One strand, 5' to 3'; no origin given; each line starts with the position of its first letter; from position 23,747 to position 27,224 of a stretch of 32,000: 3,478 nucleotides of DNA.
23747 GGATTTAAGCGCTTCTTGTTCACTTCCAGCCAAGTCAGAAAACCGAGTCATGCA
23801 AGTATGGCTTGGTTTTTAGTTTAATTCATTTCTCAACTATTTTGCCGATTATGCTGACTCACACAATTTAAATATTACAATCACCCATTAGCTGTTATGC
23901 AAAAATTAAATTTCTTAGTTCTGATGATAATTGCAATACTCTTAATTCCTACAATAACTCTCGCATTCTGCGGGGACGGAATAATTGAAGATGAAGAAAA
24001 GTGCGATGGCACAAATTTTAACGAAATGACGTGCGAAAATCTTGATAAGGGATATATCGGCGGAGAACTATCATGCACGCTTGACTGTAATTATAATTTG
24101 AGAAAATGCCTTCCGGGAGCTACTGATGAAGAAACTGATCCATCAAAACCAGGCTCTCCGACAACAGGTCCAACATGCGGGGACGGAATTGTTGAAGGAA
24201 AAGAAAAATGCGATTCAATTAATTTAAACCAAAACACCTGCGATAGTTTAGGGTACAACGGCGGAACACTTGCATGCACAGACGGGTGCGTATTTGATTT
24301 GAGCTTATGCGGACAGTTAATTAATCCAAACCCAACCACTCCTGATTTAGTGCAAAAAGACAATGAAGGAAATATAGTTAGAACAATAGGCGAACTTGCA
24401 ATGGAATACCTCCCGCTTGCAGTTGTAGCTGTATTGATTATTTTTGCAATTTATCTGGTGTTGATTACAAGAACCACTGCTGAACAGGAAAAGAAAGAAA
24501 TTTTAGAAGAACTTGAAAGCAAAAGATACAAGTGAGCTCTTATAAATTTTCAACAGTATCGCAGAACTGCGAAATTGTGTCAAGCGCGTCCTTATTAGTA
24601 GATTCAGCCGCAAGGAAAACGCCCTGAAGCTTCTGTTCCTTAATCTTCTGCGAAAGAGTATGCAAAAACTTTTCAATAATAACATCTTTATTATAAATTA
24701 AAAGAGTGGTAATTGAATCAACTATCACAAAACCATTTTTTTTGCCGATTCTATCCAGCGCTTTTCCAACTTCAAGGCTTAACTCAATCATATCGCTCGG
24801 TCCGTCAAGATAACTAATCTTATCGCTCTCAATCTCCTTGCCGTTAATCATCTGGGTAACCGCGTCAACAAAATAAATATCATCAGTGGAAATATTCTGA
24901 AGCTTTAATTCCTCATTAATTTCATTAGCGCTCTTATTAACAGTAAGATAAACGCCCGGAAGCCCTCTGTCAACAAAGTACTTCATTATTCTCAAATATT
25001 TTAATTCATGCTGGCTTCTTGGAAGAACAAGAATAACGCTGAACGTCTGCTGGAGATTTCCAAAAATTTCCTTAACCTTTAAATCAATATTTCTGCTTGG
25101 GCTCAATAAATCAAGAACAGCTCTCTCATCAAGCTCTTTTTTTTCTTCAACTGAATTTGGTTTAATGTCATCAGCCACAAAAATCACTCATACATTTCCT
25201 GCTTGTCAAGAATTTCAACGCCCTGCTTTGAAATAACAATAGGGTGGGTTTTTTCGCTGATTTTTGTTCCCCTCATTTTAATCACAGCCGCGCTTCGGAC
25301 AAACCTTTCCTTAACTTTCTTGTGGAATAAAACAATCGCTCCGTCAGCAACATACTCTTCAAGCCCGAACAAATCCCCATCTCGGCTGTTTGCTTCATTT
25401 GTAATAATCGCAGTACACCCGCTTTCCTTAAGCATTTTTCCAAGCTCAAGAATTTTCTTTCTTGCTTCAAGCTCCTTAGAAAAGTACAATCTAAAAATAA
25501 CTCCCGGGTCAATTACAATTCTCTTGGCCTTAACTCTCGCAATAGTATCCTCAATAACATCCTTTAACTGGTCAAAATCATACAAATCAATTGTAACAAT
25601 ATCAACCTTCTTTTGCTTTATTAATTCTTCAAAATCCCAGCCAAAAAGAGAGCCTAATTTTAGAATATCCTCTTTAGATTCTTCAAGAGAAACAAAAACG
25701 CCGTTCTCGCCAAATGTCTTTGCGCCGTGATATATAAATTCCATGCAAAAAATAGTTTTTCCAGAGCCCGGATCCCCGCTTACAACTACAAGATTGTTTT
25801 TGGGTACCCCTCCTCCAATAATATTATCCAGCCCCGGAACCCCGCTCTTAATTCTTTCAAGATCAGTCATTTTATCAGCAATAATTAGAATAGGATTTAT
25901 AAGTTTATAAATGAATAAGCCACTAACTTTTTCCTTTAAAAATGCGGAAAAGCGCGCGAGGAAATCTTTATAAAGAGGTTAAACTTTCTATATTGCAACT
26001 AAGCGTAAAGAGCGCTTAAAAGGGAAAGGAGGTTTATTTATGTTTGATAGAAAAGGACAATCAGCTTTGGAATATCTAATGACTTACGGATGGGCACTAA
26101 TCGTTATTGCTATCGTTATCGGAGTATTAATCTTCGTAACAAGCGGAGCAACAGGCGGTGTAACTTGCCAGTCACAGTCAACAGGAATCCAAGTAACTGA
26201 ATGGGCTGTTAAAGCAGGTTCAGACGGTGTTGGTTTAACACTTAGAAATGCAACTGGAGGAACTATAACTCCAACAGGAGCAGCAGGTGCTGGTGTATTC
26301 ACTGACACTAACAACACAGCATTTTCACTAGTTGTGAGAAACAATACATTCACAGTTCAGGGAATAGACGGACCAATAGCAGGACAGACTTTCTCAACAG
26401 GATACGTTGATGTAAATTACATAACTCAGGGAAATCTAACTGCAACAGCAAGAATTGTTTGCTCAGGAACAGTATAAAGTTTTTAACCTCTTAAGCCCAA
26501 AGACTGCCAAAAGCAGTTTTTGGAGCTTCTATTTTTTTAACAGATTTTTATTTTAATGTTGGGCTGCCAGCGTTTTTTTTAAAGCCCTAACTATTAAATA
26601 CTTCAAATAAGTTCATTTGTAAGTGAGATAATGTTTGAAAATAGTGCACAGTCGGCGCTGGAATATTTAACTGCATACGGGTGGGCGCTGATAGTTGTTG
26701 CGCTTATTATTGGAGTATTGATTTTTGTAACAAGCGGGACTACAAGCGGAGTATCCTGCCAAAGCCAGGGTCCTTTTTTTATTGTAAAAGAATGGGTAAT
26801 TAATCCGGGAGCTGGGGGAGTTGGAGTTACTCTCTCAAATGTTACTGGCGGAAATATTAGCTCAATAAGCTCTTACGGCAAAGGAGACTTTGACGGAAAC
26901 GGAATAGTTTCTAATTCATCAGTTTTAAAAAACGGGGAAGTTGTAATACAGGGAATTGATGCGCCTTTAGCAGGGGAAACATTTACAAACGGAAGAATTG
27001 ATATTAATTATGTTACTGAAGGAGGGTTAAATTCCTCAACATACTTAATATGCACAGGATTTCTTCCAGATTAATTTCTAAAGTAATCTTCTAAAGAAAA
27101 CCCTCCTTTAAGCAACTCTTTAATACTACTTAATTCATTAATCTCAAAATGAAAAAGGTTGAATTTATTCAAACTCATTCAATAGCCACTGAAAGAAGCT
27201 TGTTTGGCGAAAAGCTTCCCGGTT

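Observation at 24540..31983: Type IV pilus locus combining Tad-like split platform, FlaI-like ATPase, a KaiC-like pair and a CorA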

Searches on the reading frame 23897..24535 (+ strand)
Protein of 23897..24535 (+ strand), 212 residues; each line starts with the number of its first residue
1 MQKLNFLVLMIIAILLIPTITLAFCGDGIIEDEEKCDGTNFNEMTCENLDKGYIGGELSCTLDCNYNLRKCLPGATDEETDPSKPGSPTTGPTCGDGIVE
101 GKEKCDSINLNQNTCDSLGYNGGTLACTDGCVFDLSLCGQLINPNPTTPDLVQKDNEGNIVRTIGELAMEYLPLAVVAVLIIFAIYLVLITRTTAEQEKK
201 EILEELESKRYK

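Call 3: search_protein_families(library=pfam, proteins=[window:23897-24535:+], max_evalue=0.01)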
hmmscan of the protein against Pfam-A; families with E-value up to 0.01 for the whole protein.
window:23897-24535:+ (212 aa): 1 family
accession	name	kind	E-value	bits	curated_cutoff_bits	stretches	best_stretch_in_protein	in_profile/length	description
PF13948.11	DUF4215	-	0.0011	19.6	27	1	92-114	19-41/47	Domain of unknown function (DUF4215)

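Call 4: search_protein_families(library=ncbifam, proteins=[window:23897-24535:+], max_evalue=0.01)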
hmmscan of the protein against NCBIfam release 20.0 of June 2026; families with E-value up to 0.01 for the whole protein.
window:23897-24535:+ (212 aa): 1 family
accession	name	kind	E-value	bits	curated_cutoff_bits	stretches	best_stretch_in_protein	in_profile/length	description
TIGR02232.1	myxo_disulf_rpt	repeat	6e-06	26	20.8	2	92-113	2-23/38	cysteine-rich acidic repeat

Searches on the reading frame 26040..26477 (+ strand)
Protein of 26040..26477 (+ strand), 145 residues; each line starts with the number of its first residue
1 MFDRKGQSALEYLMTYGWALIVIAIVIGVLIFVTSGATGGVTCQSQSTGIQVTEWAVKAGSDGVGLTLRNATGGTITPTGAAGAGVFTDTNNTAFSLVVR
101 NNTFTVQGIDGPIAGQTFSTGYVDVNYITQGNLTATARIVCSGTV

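Call 3: search_protein_families(library=pfam, proteins=[window:26040-26477:+], max_evalue=0.01)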
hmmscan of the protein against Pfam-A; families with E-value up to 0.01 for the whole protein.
window:26040-26477:+ (145 aa): 0 families

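Call 4: search_protein_families(library=ncbifam, proteins=[window:26040-26477:+], max_evalue=0.01)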
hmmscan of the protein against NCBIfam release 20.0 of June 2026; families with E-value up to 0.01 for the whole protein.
window:26040-26477:+ (145 aa): 0 families

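Call 74: search_protein_families(library=pfam, proteins=[window:26040-26477:+], max_evalue=1)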
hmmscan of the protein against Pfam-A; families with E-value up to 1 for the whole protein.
window:26040-26477:+ (145 aa): 1 family
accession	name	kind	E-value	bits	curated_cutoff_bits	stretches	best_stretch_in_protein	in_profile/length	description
PF00419.26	Fimbrial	-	0.11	13.2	25.6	1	40-139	66-146/151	Fimbrial protein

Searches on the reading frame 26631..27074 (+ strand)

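Call 3: search_protein_families(library=pfam, proteins=[window:26631-27074:+], max_evalue=0.01)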
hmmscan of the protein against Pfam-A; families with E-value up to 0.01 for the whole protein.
window:26631-27074:+ (147 aa): 0 families

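Call 4: search_protein_families(library=ncbifam, proteins=[window:26631-27074:+], max_evalue=0.01)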
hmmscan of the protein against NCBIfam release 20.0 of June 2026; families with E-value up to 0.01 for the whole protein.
window:26631-27074:+ (147 aa): 0 families

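Call 74: search_protein_families(library=pfam, proteins=[window:26631-27074:+], max_evalue=1)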
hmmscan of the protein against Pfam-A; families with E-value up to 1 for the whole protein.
window:26631-27074:+ (147 aa): 1 family
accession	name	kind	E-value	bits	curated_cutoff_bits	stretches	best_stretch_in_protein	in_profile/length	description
PF17545.7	DUF5461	-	0.18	12.6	25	1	98-126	47-75/93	Family of unknown function (DUF5461)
